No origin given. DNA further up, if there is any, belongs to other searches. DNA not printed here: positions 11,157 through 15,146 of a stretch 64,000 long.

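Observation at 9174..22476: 13.3-kb single-operon ABC system with two permease pairs, a giant CBM-bearing binding protein, an NHL-Yip1 membrane protein and a 1229-aa secreted protein, but no ATPase, regulator or recognisable enzyme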

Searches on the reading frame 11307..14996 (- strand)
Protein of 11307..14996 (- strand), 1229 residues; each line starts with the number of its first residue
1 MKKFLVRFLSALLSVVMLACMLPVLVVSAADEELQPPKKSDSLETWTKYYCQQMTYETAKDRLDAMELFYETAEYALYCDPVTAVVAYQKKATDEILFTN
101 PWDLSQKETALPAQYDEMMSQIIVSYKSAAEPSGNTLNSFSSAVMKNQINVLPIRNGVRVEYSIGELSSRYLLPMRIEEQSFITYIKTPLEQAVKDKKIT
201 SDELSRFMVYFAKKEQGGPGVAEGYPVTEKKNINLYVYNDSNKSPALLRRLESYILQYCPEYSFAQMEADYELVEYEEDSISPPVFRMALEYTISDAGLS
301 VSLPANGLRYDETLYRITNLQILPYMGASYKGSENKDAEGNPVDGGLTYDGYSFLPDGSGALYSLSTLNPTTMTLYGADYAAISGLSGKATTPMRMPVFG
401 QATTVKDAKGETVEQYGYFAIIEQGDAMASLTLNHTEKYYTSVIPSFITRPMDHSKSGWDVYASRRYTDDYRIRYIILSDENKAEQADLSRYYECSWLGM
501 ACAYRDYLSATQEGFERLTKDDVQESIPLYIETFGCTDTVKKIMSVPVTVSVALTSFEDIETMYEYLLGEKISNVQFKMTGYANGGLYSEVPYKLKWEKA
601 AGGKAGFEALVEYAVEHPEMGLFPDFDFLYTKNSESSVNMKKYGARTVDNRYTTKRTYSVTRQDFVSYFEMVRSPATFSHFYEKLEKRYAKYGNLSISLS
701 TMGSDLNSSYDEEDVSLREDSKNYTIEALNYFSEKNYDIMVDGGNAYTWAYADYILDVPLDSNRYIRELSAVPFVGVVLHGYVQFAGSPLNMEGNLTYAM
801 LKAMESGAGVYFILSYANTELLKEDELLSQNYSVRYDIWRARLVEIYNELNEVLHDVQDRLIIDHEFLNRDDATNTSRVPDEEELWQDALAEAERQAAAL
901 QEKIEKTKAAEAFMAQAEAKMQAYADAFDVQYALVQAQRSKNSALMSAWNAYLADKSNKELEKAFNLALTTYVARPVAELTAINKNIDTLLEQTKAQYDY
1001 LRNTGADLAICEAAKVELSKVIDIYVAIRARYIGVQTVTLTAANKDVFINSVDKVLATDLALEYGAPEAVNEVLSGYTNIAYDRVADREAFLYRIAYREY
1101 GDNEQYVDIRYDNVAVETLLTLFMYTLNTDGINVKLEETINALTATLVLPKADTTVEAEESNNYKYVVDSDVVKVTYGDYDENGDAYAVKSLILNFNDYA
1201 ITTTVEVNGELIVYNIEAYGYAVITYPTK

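Call 3: search_protein_families(library=pfam, proteins=[window:11307-14996:-], max_evalue=0.01)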
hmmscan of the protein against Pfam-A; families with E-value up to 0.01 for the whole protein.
window:11307-14996:- (1229 aa): 1 family
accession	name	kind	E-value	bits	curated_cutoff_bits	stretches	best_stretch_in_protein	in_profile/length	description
PF18952.6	DUF5696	-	1.9e-119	400.4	25.6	1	277-870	14-578/612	Family of unknown function (DUF5696)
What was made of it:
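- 11307..14996 (-): G5: 1229-aa DUF5696 protein. Order of parts: N-terminal signal or anchor; N-domain; beta-sandwich; (beta/alpha)8 barrel (GH129-like); long coiled coil (about residues 880-1030); C-terminal beta-sandwich. Pfam DUF5696 E 2e-119 (call 3).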

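Call 7: search_protein_families(library=ncbifam, proteins=[window:11307-14996:-], max_evalue=0.01)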
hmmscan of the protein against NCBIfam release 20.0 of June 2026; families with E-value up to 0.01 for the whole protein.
window:11307-14996:- (1229 aa): 0 families

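Call 8: search_solved_structures(query=window:11307-14996:-, max_evalue=1)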
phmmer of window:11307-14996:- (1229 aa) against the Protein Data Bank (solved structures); distinct sequences matched with E-value up to 1: 0.

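Call 11: find_homologous_proteins(query=window:11307-14996:-, max_evalue=0.00001)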
Query window:11307-14996:- (1229 aa): 914 proteins with E <= 0.00001 among 8000 candidates; the best 120 are listed.
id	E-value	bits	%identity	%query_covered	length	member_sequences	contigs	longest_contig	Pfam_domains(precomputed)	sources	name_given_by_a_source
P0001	0.0e+0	2739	100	100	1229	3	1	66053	PF18952.7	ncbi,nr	ncbi:MAG: hypothetical protein IJC99_07195 [Clostridia bacterium]|nr:hypothetical protein [Clostridi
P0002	0.0e+0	1799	69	100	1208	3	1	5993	PF18952.7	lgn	-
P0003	0.0e+0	1788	68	100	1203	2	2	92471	PF18952.7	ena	-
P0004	0.0e+0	1780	68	100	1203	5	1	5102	PF18952.7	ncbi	-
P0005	0.0e+0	1716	66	100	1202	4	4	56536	PF18952.7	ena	-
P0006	0.0e+0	1431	57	100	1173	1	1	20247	PF18952.7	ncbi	-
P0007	0.0e+0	1424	57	100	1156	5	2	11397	PF18952.7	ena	-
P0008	0.0e+0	1408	56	99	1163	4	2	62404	PF18952.7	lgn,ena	-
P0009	0.0e+0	1402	56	99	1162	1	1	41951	PF18952.7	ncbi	-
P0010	0.0e+0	1401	60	84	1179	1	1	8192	PF18952.7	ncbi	-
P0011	0.0e+0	1400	55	98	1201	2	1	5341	PF18952.7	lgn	-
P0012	0.0e+0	1400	60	84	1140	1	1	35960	PF18952.7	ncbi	-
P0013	0.0e+0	1396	55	99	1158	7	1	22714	PF18952.7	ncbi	-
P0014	0.0e+0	1392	56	100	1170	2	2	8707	PF18952.7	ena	-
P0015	0.0e+0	1390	55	99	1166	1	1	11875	PF18952.7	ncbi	-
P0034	0.0e+0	1143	49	99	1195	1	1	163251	PF18952.7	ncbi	-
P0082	1.1e-292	992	48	84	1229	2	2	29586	PF18952.7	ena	-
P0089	4.6e-291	987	45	99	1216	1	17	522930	PF18952.7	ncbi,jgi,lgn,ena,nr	ncbi:MAG: hypothetical protein E7585_00990 [Ruminococcaceae bacterium]|nr:hypothetical protein [Osci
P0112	2.1e-212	726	43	77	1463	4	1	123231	PF18952.7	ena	-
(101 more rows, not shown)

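Call 15: find_encoding_contigs(protein=P0089, flank=10000, max_places=2)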
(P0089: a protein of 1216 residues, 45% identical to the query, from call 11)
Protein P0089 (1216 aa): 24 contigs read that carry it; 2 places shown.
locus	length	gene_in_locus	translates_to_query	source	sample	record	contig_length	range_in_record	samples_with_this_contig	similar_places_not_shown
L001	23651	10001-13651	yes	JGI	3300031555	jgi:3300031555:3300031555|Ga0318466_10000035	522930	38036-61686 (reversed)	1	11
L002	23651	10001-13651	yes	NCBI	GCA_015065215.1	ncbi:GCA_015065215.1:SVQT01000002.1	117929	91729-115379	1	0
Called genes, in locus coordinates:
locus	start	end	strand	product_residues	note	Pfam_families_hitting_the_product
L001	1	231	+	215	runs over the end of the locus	PF01066:CDP-OH_P_transf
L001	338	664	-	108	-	PF05437:AzlD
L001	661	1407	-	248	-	PF03591:AzlC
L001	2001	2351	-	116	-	-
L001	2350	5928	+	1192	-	-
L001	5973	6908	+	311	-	-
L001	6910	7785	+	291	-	PF00528:BPD_transp_1 (faint)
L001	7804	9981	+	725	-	PF01436:NHL (faint), PF04893:Yip1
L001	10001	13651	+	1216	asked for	PF18952:DUF5696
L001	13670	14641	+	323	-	-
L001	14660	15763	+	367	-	PF00528:BPD_transp_1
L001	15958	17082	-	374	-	PF00266:Aminotran_5, PF01041:DegT_DnrJ_EryC1, PF01053:Cys_Met_Meta_PP (faint)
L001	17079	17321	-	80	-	PF11823:Se_S_carrier (weak)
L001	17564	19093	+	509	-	PF07556:DUF1538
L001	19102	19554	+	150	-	-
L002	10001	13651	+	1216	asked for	PF18952:DUF5696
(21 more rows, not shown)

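Call 16: find_encoding_contigs(protein=P0112, flank=10000, max_places=2)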
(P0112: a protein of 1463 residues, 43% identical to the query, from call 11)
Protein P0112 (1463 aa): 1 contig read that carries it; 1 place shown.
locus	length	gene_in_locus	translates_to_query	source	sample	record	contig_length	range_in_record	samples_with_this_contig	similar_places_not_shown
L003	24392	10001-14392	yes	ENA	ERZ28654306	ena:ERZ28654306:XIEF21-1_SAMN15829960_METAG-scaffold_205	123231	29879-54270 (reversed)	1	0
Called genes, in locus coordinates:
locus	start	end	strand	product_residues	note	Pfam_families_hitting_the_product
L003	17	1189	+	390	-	PF00266:Aminotran_5, PF01041:DegT_DnrJ_EryC1 (faint)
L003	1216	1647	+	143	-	PF01592:NifU_N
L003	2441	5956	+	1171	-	PF13416:SBP_bac_8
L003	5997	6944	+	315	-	PF00528:BPD_transp_1 (weak)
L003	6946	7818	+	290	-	PF00528:BPD_transp_1 (weak)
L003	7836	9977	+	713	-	PF06739:SBBP (faint), PF01436:NHL (faint), PF00515:TPR_1 (faint), PF07719:TPR_2 (faint), PF13432:TPR_16, PF13424:TPR_12 (faint), PF04893:Yip1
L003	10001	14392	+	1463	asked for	PF18952:DUF5696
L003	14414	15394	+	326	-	PF00528:BPD_transp_1 (weak)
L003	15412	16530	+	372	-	PF00528:BPD_transp_1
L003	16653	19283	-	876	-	PF01411:tRNA-synt_2c, PF07973:tRNA_SAD, PF02272:DHHA1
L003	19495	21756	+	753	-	-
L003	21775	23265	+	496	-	PF00370:FGGY_N, PF02782:FGGY_C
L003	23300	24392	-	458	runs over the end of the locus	PF01266:DAO (faint), PF03486:HI0933_like (faint), PF07992:Pyr_redox_2 (faint), PF21688:FAD-depend_C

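Call 17: find_encoding_contigs(protein=P0034, flank=10000, max_places=2)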
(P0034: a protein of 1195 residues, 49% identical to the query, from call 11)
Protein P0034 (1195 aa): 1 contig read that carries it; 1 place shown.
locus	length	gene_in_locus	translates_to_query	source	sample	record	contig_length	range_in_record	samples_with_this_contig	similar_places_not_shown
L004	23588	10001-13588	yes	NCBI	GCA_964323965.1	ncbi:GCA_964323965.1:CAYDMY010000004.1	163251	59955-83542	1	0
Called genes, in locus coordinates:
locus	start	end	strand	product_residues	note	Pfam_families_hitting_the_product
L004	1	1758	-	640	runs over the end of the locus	PF00795:CN_hydrolase, PF02540:NAD_synthase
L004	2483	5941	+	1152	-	PF01547:SBP_bac_1, PF13416:SBP_bac_8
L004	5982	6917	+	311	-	PF00528:BPD_transp_1 (faint)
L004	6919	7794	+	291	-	PF00528:BPD_transp_1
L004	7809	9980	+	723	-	PF01436:NHL (faint), PF13432:TPR_16 (weak), PF04893:Yip1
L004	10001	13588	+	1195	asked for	PF18952:DUF5696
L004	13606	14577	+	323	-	PF00528:BPD_transp_1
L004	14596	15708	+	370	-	PF00528:BPD_transp_1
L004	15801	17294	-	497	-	PF00370:FGGY_N, PF02782:FGGY_C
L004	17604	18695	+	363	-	PF00266:Aminotran_5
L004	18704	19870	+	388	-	PF00389:2-Hacid_dh, PF02826:2-Hacid_dh_C, PF03446:NAD_binding_2, PF22629:ACT_AHAS_ss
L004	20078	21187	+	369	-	PF03462:PCRF, PF00472:RF-1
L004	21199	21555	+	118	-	-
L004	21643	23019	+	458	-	PF01841:Transglut_core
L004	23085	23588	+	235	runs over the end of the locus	PF01259:SAICAR_synt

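Call 21: find_related_loci(query=A1, collection=genome_contigs, flank=10000)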
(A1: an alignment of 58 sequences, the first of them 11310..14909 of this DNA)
Query A1 (1200 aa) in genome_contigs; peptide patterns used: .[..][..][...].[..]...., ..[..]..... (x = any residue, [..] = any of these).
581 stretches matched a pattern; 567 encode a relative of the query (tblastn E <= 1e-3); the best 80 are kept; 80 distinct loci.
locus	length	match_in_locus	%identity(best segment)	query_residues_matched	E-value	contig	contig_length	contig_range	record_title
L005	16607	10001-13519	67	1-1197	0e+0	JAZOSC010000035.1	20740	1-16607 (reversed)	MAG: Eubacteriales bacterium isolate T1900045548_YK20190242.MAGScoT_cleanbin_000014 SGB_7857_k141_2915604, whole genome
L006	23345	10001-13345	56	27-1195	0e+0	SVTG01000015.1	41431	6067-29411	MAG: Oscillospiraceae bacterium isolate SIG689 NODE_20757_length_41431_cov_4.439715, whole genome shotgun sequence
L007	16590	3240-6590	56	27-1197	0e+0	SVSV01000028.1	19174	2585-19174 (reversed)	MAG: Oscillospiraceae bacterium isolate SIG678 NODE_52627_length_19174_cov_1.958261, whole genome shotgun sequence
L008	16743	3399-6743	56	25-1197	0e+0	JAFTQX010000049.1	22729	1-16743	MAG: Clostridia bacterium isolate RGIG4068 Roe_deer_Cecum.Co__c1624253, whole genome shotgun sequence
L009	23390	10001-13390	56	24-1197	0e+0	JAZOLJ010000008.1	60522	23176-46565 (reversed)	MAG: Eubacteriales bacterium isolate T1900045655_YK20190349.MAGScoT_cleanbin_000010 SGB_8234_k141_3048152, whole genome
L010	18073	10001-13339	55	25-1199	0e+0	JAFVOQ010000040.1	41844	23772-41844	MAG: Clostridia bacterium isolate RGIG5254 Sheep_Colon-1__c393547, whole genome shotgun sequence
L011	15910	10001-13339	55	27-1199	0e+0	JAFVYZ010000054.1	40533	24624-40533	MAG: Clostridia bacterium isolate RGIG5523 Sheep_Colon.Co__c3111566, whole genome shotgun sequence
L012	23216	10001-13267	61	27-1199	0e+0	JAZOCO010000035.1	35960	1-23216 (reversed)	MAG: Eubacteriales bacterium isolate T1900044756_TS20190222.MAGScoT_cleanbin_000010 SGB_2278_k141_1201265, whole genome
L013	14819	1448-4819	58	24-1199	0e+0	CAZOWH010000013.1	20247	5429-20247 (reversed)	MAG TPA_asm: uncultured Lachnospiraceae bacterium isolate SRP315200_co1_859 genome assembly, contig: NODE_4805_length_20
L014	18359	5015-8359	56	25-1197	0e+0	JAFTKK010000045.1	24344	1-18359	MAG: Clostridia bacterium isolate RGIG3899 Roe_deer_Cecum-2__c300222, whole genome shotgun sequence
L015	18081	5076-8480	54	27-1195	0e+0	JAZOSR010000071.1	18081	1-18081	MAG: Eubacteriales bacterium isolate T1900045543_YK20190237.MAGScoT_cleanbin_000016 SGB_7831_k141_95953, whole genome sh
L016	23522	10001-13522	52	11-1197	0e+0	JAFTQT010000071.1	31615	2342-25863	MAG: Clostridia bacterium isolate RGIG4064 Roe_deer_Cecum.Co__c975159, whole genome shotgun sequence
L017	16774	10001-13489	53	24-1195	0e+0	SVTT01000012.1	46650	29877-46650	MAG: Oscillospiraceae bacterium isolate SIG702 NODE_17578_length_46650_cov_3.927391, whole genome shotgun sequence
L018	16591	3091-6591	51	11-1197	0e+0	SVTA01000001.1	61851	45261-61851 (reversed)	MAG: Oscillospiraceae bacterium isolate SIG683 NODE_11609_length_61851_cov_1.836093, whole genome shotgun sequence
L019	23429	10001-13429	49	25-1195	0e+0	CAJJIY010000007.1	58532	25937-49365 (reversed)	MAG TPA_asm: uncultured Clostridiales bacterium isolate ERR321646-bin.55 genome assembly, contig: NODE_333_length_58532_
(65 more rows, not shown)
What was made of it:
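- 567 species genomes encode a G5 relative (call 21).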

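Call 29: search_solved_structures(query=A1, max_evalue=10)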
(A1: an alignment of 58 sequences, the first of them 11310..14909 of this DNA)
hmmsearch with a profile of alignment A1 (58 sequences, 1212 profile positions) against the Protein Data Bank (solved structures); distinct sequences matched with E-value up to 10: 21.
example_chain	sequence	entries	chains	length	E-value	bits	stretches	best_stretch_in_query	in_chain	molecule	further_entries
4ilo_A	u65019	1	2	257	0.23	12.7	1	887-1015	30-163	CT398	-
4uos_A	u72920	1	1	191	0.52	11.5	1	867-1040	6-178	DESIGNED HELICAL BUNDLE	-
4tql_A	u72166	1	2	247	0.87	10.8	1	880-1106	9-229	Three helix bundle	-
9y5h_B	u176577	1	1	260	1.1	10.4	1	854-1062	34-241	sc-t-SNARE-diff-#3.3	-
2ap3_A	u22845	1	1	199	1.8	9.7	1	887-1042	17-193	conserved hypothetical protein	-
9s4q_25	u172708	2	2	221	1.9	9.7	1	868-981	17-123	Kinetochore protein SPC25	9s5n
8tzk_E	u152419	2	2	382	2.5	9.3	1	875-1080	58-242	Peptidase M23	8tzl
2v0o_A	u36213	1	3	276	2.6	9.2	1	897-1099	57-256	FCH DOMAIN ONLY PROTEIN 2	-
9qgy_G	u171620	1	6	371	2.7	9.1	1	873-1013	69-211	Macrolide export protein MacA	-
6l5j_A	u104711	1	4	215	2.7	9.1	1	881-1033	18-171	Rootletin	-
5nik_D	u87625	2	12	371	3.8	8.7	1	872-1021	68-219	Macrolide export protein MacA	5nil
8ek4_A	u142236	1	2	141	3.9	8.6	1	874-1000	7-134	Ice-binding protein TIP-99a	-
2xzr_A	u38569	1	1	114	5.1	8.2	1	886-990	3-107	IMMUNOGLOBULIN-BINDING PROTEIN EIBD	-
6gv8_A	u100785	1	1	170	5.1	8.2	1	882-1027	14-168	Hyperosmolarity resistance protein Emb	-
6zvr_B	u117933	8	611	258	5.4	8.1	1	869-1035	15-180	Vipp1 | Phage shock protein A, PspA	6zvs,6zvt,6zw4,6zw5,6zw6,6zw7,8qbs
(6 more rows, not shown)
